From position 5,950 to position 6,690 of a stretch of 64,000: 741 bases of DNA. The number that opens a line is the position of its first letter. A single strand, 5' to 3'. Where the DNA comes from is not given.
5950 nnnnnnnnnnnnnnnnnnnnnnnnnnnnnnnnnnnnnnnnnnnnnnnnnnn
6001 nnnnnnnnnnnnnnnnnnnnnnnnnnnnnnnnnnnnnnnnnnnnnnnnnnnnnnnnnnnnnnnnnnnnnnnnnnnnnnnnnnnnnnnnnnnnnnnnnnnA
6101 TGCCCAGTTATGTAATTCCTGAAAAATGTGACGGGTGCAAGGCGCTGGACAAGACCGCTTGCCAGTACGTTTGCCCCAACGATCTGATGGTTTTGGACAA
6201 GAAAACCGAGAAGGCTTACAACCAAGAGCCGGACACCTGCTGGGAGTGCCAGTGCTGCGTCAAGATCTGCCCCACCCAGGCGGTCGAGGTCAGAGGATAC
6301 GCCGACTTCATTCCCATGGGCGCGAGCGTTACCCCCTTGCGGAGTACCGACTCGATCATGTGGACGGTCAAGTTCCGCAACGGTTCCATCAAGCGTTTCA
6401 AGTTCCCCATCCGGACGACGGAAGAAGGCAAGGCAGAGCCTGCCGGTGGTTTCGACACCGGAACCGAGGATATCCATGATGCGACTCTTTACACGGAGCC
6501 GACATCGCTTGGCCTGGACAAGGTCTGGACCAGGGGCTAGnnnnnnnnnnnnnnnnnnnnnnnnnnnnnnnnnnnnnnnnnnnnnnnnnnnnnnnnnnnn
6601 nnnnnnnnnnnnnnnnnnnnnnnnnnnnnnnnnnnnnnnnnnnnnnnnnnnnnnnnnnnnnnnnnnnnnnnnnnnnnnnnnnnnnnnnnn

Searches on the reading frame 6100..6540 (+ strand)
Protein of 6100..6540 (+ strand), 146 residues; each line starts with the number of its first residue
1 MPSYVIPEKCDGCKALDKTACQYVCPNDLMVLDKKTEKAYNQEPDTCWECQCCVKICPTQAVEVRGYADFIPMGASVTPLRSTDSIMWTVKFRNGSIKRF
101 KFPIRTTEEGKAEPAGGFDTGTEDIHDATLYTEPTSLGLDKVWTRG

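Call 19: search_protein_families(library=pfam, proteins=[window:6100-6540:+], max_evalue=0.00001)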
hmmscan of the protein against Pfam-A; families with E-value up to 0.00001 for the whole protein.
window:6100-6540:+ (146 aa): 2 families
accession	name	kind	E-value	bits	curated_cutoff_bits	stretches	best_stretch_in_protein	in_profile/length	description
PF12139.13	APS-reductase_C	-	1e-35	122.2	25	1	64-142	1-80/82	Adenosine-5'-phosphosulfate reductase beta subunit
PF12838.12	Fer4_7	-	3.3e-08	34.3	27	1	9-61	1-52/52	4Fe-4S dicluster domain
